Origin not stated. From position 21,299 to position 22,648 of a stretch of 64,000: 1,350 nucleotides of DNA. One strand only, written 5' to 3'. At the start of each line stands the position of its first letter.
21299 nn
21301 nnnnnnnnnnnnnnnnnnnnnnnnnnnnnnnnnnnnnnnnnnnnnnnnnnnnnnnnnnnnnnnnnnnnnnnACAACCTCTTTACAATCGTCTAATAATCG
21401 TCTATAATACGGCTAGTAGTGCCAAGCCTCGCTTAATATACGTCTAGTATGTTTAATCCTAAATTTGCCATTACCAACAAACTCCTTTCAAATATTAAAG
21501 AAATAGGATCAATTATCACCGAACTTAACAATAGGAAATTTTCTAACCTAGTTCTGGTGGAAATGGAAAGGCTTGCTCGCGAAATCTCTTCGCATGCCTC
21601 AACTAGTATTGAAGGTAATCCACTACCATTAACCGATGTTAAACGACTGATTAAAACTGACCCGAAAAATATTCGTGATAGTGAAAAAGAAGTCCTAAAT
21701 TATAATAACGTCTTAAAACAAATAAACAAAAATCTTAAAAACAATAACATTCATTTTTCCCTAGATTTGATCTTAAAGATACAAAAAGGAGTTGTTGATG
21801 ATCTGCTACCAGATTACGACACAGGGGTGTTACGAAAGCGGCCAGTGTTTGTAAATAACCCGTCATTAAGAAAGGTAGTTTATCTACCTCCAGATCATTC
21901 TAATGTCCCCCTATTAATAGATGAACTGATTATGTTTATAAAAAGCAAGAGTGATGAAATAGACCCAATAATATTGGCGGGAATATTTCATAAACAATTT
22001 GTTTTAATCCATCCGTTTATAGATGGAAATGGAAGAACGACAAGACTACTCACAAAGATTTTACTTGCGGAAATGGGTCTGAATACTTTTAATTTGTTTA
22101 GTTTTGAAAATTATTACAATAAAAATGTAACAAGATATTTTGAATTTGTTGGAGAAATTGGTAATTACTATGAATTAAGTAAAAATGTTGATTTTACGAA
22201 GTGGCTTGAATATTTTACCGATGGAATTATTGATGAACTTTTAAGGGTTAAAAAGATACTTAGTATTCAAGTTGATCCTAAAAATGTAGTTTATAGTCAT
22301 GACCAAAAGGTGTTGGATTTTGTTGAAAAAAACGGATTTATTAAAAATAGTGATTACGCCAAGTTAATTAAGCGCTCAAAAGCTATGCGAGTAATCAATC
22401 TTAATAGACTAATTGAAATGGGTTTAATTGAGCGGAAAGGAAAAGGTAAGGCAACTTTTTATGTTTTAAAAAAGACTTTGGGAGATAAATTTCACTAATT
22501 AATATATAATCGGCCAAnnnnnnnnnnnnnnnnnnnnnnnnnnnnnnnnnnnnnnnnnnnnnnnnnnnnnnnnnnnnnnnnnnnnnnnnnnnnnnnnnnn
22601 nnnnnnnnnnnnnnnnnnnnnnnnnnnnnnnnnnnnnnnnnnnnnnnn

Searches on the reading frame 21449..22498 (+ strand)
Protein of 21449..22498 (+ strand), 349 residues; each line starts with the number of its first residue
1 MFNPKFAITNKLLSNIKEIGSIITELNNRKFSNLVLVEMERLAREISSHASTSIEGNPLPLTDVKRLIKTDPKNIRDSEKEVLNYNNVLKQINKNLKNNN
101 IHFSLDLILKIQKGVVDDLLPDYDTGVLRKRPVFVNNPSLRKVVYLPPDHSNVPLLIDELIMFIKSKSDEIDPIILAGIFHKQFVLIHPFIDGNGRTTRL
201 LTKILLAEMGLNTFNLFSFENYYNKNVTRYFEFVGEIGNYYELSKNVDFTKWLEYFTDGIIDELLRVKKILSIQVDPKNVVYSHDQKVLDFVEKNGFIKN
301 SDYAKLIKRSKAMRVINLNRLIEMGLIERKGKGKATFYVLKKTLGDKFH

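Call 3: search_protein_families(library=pfam, proteins=[window:21449-22498:+], max_evalue=0.01)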
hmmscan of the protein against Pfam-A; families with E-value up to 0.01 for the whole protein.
window:21449-22498:+ (349 aa): 1 family
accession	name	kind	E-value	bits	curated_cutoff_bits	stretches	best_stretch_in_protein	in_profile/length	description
PF02661.23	Fic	-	2.5e-17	63.9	24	1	103-206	2-93/93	Fic/DOC family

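Call 44: search_protein_families(library=padloc, proteins=[window:21449-22498:+], max_evalue=0.01)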
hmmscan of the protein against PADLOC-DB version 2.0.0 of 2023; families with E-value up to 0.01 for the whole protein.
window:21449-22498:+ (349 aa): 12 families
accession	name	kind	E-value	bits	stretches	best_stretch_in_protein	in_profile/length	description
PDLC03963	SoFic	-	6.8e-46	155.3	1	43-343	56-354/361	-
PDLC04966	PDC-S24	-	2.5e-19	67.5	1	79-212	213-342/497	-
PDLC04840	PDC-S04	-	6.8e-14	50.1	1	48-203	16-171/227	-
PDLC04839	PDC-S04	-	3.9e-11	41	1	178-233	131-182/205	-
PDLC04836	PDC-S04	-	2e-10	38.3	1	51-201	33-182/244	-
PDLC04837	PDC-S04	-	5.8e-09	33.6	1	50-217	32-191/234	-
PDLC04838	PDC-S04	-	6.3e-06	24.1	1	182-212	138-168/209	-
PDLC01879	CARF3--CARF_TM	-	0.00076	17.2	1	271-341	143-210/222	-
PDLC04842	PDC-S04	-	0.0048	14.6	0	186-207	110-131/202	-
PDLC04841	PDC-S04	-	0.0054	14.4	0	186-207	208-229/292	-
PDLC01866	CARF3--CARF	-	0.0086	14.1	0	267-333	123-189/207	-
PDLC01434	CasR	-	0.0097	13.8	1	283-335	128-179/191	"CAS-I,CAS-II,CAS-III,CAS-IV,CAS-V,CAS-VI; associated_signaling"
